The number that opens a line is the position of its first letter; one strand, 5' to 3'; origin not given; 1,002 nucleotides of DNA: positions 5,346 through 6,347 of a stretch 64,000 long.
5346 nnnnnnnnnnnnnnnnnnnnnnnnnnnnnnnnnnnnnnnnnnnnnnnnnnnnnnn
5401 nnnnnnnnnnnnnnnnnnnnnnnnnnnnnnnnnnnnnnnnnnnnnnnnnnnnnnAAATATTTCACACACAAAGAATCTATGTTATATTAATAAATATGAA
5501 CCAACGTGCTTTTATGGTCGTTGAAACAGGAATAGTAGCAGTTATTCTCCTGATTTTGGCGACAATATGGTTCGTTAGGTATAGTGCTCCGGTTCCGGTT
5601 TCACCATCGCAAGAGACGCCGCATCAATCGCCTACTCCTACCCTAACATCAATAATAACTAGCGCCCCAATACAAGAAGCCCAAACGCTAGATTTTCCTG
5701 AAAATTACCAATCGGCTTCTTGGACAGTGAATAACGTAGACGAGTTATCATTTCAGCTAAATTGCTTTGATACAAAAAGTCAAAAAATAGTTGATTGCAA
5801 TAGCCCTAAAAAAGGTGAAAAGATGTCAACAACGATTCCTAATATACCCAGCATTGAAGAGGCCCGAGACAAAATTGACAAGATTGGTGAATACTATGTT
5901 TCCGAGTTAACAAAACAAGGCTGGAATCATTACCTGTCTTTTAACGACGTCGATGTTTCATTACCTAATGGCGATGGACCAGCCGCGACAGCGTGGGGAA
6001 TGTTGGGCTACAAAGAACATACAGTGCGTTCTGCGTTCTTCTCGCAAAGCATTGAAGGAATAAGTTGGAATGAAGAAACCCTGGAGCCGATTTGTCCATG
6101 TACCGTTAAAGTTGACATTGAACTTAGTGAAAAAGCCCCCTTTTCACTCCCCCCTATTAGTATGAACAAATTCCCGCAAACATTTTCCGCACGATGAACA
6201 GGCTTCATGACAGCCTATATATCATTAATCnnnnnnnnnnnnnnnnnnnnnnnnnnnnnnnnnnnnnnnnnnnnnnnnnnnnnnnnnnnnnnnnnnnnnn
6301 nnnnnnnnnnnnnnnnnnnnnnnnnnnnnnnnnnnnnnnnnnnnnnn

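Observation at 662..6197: Minimal T4SS-like locus next to the origin with VirB4 ATPase but no visible coupling protein, relaxase or pilin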

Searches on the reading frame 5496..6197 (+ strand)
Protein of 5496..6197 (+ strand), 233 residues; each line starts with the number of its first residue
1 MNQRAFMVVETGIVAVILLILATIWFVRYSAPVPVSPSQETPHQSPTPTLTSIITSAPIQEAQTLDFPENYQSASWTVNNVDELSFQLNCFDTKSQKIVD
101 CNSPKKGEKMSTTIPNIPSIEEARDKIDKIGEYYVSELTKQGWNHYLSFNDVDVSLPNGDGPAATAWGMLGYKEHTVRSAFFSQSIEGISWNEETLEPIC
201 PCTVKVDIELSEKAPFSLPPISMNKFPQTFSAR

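Call 3: search_protein_families(library=pfam, proteins=[window:5496-6197:+], max_evalue=0.1)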
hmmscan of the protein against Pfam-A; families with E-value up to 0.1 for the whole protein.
window:5496-6197:+ (233 aa): 0 families

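Call 4: search_protein_families(library=ncbifam, proteins=[window:5496-6197:+], max_evalue=0.1)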
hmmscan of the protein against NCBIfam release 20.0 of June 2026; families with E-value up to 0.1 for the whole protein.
window:5496-6197:+ (233 aa): 0 families

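Call 46: find_homologous_proteins(query=window:5496-6197:+, max_evalue=0.001)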
Query window:5496-6197:+ (233 aa): 1 proteins with E <= 0.001 among 153 candidates.
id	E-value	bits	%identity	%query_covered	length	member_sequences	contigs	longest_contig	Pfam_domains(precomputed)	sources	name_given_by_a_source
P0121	8.9e-154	528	100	100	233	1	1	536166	-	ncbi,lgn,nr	ncbi:hypothetical protein HGA91_01610 [candidate division WWE3 bacterium]|nr:hypothetical protein [c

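Call 73: search_protein_representatives(protein=window:5496-6197:+)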
Query: 233 residues. Proteins with E-value up to 0.001 (for the whole library): 21; up to 1e-10: 2; up to 1e-30: 1. The best 21 are listed.
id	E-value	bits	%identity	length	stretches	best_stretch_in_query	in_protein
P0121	2.8e-154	527.5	100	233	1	1-233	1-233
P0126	2.1e-15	73.3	30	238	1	1-217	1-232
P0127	1.6e-08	50.7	25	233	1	15-216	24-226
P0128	2.3e-08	50.2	27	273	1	32-217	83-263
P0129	8.7e-08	48.3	25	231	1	13-216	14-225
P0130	1.4e-07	47.6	30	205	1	41-217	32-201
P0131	2.4e-07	46.9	26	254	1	14-213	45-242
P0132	1.1e-06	44.7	27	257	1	94-216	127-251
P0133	1.8e-06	44.0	25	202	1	16-212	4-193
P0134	5.5e-06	42.4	30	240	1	14-216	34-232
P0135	1.2e-05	41.3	32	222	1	123-217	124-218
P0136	1.5e-05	41.0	24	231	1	13-216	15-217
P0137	2.4e-05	40.3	25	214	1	17-217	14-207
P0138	5.0e-05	39.3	22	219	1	12-215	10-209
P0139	7.2e-05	38.8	26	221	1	4-216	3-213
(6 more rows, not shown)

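Call 79: predict_structure(alignment_id=A4)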
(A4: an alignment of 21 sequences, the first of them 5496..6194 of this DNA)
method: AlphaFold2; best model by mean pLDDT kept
length: 233 residues; sequences in the alignment: 21
mean_pLDDT: 88.6   pTM: 0.70
mean pLDDT of the five models: 88.6, 88.5, 87.8, 87.7, 86.6
residues with pLDDT >= 90: 162; 70-90: 37; 50-70: 27; < 50: 7
segments of 3 or more residues with pLDDT < 50: 228-230
pLDDT, mean of each block of 10 residues (from residue 1): 82 96 95 73 65 67 98 97 95 89 92 98 97 98 94 94 96 96 97 95 98 86 53 47
secondary structure, 60 per line:
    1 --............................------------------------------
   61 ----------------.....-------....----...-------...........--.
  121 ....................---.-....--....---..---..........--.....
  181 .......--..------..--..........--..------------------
elements in order: H3-30 E77-81 E89-92 E97-99 E107-117 H120-140 E146-149 E152-155 E164-173 E176-187 E202-211

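Call 82: fold_search(model_id=the predicted structure, library=pdb)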
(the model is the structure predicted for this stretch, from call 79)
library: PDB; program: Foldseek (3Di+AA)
matches with E <= 10: 686; with E <= 0.001: 0
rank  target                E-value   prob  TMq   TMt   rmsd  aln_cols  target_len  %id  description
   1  9m8o_A                1.2e-02  0.28  0.13  0.16  22.6       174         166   11  Cryo-EM structure of bacteriophage NF5 baseplate (released 2025-12-17)
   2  9m8o_D                2.0e-02  0.21  0.13  0.15  21.8       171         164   11  Cryo-EM structure of bacteriophage NF5 baseplate (released 2025-12-17)
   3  2z9z                  2.1e-02  0.80  0.26  0.26  10.8       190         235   10  Crystal structure of CERT START domain(N504A mutant), in complex with C10-diacylglycerol (released 2008-02-12)
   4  9m7c_A                2.1e-02  0.28  0.14  0.17  23.5       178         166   11  Cryo-EM structure of bacteriophage NF5 tail tube (released 2025-12-17)
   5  9m8o_C                2.1e-02  0.21  0.13  0.16  22.7       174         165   11  Cryo-EM structure of bacteriophage NF5 baseplate (released 2025-12-17)
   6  9mu3_E                2.8e-02  0.44  0.15  0.20  13.7       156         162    9  SaPI1 neck structure (released 2025-05-07)
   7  2z9y                  3.0e-02  0.87  0.27  0.28  10.3       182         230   10  Crystal structure of CERT START domain in complex with C10-diacylglycerol (released 2008-02-12)
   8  9m8o_F                3.2e-02  0.20  0.13  0.17  22.6       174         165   11  Cryo-EM structure of bacteriophage NF5 baseplate (released 2025-12-17)
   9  2e3p_A                5.1e-02  0.63  0.26  0.25  10.3       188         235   10  Crystal structure of CERT START domain in complex with C16-cearmide (P1) (released 2007-12-18)
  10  2e3r_A                5.1e-02  0.51  0.24  0.25  11.2       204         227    7  Crystal structure of CERT START domain in complex with C18-ceramide (P1) (released 2007-12-18)
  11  3h3q_B                5.7e-02  0.63  0.25  0.25  10.8       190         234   10  Crystal structure of the CERT START domain in complex with HPA-13 (released 2010-03-02)
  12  2e3m                  6.3e-02  0.60  0.25  0.25  10.9       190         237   10  Crystal structure of CERT START domain (released 2007-12-18)
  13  6t14                  6.3e-02  0.57  0.21  0.20  10.4       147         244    9  Native structure of mosquitocidal Cyt1A protoxin obtained by Serial Femtosecond Crystallography on in vivo grown crystal (released 2020-10-14)
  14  3h3q_A                8.2e-02  0.47  0.23  0.23  10.8       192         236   10  Crystal structure of the CERT START domain in complex with HPA-13 (released 2010-03-02)
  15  5zyg                  1.0e-01  0.47  0.26  0.26  12.7       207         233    7  Crystal structure of CERT START domain in complex with compound B5 (released 2019-02-27)
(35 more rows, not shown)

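Call 99: find_encoding_contigs(protein=P0126, flank=8000, max_places=2)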
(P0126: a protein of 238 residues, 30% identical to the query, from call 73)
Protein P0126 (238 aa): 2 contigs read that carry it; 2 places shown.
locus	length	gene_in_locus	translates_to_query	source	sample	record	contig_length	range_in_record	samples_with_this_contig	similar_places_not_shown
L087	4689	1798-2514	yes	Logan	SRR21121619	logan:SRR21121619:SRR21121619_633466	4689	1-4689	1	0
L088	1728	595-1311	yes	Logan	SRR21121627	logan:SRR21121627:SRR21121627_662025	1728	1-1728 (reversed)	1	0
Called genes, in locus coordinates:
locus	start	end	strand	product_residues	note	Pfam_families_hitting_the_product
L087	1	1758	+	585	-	?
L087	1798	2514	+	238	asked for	-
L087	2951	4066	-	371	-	PF02463:SMC_N, PF13175:AAA_15 (weak), PF13476:AAA_23 (weak)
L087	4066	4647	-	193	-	PF08239:SH3_3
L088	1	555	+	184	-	?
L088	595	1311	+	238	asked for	-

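Call 100: find_encoding_contigs(protein=P0127, flank=8000, max_places=2)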
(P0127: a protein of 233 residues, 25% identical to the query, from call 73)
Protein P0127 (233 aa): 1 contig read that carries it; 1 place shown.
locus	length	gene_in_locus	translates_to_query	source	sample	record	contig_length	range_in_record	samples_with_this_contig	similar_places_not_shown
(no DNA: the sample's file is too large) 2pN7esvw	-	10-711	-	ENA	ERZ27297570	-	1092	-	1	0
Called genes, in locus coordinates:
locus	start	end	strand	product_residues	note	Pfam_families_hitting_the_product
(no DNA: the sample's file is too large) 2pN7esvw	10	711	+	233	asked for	-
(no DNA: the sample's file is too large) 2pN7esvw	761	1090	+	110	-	?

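Call 102: find_encoding_contigs(protein=P0129, flank=8000, max_places=2)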
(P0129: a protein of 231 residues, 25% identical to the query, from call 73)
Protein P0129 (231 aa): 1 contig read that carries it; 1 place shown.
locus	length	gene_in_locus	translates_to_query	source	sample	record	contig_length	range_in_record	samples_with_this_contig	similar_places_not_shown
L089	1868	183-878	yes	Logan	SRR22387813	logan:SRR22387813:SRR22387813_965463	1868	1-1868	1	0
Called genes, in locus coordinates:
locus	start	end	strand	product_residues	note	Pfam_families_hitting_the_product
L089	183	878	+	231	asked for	-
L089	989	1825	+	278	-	-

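Call 103: find_encoding_contigs(protein=P0128, flank=8000, max_places=2)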
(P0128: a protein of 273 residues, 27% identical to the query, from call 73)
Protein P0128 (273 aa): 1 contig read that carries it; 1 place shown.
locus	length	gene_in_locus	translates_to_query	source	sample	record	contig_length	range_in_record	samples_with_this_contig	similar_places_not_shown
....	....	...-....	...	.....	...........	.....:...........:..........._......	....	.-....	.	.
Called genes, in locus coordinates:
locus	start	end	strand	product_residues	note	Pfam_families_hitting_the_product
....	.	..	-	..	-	?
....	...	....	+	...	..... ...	-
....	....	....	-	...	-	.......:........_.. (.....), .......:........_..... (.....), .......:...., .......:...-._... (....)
